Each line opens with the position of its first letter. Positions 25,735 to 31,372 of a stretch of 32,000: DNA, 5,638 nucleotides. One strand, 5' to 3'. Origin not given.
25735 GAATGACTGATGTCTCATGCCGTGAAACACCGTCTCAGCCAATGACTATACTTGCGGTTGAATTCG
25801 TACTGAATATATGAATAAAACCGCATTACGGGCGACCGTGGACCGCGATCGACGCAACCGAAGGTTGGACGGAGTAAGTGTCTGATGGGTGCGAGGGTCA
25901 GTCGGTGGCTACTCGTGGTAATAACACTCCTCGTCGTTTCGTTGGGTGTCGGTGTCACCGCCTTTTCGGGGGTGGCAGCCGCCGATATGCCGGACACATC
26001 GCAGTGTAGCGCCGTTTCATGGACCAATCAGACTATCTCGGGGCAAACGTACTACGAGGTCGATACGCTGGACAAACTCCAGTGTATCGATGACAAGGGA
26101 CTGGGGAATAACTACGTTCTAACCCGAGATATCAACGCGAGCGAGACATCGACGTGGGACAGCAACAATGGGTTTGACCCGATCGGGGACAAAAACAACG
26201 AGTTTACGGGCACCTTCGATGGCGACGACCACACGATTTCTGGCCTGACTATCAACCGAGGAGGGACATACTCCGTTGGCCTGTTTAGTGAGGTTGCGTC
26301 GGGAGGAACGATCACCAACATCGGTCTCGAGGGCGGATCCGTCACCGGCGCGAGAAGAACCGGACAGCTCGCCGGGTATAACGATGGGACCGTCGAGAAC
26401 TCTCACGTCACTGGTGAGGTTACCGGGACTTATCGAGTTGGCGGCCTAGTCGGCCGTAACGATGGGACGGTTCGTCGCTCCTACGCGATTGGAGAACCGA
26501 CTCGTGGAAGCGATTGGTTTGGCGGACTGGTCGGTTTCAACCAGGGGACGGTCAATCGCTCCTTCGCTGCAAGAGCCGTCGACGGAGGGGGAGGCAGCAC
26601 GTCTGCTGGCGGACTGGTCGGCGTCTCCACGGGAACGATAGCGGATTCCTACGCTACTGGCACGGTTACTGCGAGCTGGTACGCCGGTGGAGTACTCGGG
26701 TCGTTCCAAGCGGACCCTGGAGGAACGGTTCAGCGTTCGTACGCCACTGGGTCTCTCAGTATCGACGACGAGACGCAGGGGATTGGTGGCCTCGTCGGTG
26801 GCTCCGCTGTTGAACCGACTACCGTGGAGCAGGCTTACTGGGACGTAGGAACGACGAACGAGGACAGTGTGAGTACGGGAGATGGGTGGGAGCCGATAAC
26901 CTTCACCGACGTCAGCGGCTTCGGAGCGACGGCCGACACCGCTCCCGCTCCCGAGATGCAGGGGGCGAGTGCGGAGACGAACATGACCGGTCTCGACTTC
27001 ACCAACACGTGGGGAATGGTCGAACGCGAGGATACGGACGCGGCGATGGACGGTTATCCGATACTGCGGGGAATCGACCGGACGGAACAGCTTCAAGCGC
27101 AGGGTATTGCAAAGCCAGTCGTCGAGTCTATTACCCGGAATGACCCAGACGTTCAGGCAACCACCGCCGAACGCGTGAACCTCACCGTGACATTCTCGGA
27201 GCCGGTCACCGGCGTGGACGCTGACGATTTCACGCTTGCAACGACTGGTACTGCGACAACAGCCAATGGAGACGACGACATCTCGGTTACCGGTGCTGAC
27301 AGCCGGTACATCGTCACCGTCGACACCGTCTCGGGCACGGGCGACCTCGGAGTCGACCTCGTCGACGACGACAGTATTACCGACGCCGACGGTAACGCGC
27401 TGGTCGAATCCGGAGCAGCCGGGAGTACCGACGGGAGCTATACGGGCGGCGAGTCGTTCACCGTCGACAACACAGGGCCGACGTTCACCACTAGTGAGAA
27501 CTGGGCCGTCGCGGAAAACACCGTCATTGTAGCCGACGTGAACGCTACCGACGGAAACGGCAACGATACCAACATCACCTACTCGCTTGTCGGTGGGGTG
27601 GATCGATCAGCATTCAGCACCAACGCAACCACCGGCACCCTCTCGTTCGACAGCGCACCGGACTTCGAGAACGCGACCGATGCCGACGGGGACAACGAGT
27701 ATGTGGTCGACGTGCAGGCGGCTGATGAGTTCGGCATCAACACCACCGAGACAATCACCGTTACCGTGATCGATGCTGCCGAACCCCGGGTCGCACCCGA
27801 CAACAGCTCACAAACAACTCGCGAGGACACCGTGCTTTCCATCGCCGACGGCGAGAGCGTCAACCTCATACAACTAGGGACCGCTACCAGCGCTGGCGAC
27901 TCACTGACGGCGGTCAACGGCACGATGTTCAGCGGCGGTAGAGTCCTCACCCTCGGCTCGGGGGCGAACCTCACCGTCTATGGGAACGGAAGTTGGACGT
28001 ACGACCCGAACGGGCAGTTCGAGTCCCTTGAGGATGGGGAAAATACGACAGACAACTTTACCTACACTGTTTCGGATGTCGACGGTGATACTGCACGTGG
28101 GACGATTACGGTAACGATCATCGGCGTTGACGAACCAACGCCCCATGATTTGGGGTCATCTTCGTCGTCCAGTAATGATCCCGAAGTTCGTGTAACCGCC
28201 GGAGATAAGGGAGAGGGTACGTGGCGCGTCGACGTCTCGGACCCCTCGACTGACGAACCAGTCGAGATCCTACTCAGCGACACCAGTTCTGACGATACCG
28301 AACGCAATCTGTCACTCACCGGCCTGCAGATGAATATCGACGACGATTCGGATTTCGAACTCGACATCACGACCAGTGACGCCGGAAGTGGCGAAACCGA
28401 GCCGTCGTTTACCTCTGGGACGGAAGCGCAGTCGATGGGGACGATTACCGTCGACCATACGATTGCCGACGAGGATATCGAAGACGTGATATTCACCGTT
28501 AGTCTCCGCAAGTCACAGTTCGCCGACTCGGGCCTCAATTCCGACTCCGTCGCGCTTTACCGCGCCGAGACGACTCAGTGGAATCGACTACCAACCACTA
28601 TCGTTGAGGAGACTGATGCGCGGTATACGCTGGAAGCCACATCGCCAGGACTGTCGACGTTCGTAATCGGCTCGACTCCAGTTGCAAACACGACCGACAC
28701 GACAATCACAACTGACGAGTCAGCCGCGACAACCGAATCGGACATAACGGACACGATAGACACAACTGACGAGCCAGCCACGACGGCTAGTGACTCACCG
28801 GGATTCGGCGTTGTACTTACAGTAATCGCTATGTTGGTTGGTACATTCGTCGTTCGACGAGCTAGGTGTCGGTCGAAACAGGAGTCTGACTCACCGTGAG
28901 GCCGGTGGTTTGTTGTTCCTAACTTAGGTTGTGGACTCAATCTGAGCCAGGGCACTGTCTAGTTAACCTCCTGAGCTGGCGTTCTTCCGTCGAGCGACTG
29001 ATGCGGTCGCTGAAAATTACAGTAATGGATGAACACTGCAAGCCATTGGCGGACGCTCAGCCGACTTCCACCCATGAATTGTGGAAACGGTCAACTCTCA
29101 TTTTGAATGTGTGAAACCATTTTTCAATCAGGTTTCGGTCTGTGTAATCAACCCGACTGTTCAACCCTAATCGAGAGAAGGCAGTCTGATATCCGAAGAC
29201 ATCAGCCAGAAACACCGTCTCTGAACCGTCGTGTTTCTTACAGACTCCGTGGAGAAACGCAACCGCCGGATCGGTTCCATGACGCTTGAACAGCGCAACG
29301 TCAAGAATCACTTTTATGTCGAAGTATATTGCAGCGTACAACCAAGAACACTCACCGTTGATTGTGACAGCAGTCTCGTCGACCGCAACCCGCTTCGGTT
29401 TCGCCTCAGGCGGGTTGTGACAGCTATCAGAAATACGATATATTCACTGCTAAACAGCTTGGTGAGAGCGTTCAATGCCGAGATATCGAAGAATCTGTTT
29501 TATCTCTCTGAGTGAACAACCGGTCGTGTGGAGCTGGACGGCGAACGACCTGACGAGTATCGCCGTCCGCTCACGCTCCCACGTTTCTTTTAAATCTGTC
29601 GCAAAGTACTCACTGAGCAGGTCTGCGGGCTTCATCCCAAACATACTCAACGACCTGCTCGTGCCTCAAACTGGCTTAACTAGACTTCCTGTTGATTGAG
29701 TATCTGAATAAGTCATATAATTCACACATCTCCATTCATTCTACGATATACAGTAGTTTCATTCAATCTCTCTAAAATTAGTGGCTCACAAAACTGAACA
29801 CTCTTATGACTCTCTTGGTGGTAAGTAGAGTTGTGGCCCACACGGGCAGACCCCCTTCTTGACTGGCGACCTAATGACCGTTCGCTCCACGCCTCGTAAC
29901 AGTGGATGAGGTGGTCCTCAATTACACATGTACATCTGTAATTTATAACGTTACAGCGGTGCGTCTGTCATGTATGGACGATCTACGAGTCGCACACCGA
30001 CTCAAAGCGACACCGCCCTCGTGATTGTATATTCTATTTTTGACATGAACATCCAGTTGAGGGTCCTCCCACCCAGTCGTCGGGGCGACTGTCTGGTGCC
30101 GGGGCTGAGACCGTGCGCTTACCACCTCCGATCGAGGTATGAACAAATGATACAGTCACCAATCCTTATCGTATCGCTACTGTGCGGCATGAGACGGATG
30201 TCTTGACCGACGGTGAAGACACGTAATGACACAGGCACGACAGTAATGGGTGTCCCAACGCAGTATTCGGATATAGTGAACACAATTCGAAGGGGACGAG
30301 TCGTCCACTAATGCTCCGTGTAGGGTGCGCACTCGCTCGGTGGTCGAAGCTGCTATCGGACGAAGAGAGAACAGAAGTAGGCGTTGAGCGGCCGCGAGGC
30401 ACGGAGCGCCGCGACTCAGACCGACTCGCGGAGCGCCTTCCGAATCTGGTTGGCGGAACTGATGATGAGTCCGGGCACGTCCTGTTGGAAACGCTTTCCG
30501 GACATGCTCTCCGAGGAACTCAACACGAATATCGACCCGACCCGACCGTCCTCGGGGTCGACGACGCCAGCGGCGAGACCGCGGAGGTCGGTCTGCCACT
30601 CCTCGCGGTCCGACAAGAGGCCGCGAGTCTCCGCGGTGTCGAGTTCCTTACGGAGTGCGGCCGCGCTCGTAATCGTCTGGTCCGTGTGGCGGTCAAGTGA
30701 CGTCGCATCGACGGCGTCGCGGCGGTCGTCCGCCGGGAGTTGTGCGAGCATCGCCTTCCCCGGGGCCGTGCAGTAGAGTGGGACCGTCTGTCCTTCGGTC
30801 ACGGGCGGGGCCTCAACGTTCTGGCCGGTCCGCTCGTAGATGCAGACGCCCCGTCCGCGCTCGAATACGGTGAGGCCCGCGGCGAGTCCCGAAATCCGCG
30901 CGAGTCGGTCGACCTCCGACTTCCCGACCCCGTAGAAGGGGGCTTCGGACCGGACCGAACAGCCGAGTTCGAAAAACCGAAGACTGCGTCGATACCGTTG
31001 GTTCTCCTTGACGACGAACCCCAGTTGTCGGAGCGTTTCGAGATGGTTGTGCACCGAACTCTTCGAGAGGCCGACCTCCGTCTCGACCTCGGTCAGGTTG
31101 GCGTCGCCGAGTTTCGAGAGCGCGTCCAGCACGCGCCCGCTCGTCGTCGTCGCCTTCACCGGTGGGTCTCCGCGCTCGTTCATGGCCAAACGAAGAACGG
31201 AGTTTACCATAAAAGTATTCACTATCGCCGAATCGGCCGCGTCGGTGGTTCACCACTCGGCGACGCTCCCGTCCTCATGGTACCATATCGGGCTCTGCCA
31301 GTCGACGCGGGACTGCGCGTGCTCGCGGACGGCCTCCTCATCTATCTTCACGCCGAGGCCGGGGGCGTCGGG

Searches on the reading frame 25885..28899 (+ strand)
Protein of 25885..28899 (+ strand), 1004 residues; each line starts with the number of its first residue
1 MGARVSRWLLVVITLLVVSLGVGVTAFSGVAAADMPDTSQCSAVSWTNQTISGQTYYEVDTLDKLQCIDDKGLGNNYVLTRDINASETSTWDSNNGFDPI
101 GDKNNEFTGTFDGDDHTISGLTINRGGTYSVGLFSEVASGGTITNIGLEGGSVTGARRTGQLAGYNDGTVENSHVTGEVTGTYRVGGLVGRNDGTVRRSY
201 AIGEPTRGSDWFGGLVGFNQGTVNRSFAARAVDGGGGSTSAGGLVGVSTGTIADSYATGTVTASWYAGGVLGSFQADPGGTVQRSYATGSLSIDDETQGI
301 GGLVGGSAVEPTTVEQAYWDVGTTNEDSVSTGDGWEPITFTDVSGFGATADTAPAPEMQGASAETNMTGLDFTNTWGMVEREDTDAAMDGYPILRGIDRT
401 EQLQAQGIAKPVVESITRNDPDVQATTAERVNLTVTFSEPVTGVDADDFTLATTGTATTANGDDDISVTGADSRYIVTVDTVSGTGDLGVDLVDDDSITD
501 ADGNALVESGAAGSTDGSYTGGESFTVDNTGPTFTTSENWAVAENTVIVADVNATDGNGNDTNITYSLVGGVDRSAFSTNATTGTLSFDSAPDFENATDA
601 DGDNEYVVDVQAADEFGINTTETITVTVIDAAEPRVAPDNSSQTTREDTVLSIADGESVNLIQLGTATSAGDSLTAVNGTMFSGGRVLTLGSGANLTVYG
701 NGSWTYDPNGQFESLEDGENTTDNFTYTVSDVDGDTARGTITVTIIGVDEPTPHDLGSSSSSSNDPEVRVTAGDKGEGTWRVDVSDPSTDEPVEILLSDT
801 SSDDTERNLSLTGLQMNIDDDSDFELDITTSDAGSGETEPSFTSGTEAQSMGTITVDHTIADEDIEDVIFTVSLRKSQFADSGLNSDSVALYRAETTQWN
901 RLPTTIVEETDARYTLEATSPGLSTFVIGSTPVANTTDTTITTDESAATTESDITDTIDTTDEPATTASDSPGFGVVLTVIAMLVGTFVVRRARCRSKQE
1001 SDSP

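Call 76: search_protein_families(library=pfam, proteins=[window:25885-28899:+], max_evalue=0.001)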
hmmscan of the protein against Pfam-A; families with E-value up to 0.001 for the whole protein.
window:25885-28899:+ (1004 aa): 3 families
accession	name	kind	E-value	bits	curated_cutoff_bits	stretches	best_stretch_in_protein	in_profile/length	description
PF07581.17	Glug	-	1.6e-11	44.3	20.5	0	237-262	1-28/28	The GLUG motif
PF17963.7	Big_9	-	1.6e-09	38.9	23.6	1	636-744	5-89/89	Bacterial Ig domain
PF00028.23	Cadherin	-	2.7e-05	24.9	28.8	1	542-628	5-90/93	Cadherin domain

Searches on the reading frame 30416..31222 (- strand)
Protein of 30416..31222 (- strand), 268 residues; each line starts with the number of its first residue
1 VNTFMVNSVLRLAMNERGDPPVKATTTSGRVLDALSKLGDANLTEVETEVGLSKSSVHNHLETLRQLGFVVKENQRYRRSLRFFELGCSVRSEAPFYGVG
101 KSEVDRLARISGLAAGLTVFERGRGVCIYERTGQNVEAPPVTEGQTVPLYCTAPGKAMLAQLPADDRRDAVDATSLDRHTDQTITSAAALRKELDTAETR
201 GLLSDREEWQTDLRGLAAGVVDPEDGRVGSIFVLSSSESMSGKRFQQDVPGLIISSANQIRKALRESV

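Call 76: search_protein_families(library=pfam, proteins=[window:30416-31222:-], max_evalue=0.001)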
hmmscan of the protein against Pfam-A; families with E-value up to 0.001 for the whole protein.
window:30416-31222:- (268 aa): 5 families
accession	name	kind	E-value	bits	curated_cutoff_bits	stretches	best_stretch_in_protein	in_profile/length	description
PF01614.24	IclR_C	-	8.5e-22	78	24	1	103-260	16-172/174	Bacterial transcriptional regulator IclR C-terminal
PF09339.16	HTH_IclR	-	2.1e-09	37.5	22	1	30-72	7-50/52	IclR helix-turn-helix domain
PF12802.13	MarR_2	-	6.6e-06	26.6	27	1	27-76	6-57/61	MarR family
PF01022.26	HTH_5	-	9e-06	25.9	22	1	30-70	6-45/47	Bacterial regulatory protein, arsR family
PF01978.25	TrmB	-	8.9e-05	22.7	25.6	1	31-78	13-60/68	Sugar-specific transcriptional regulator TrmB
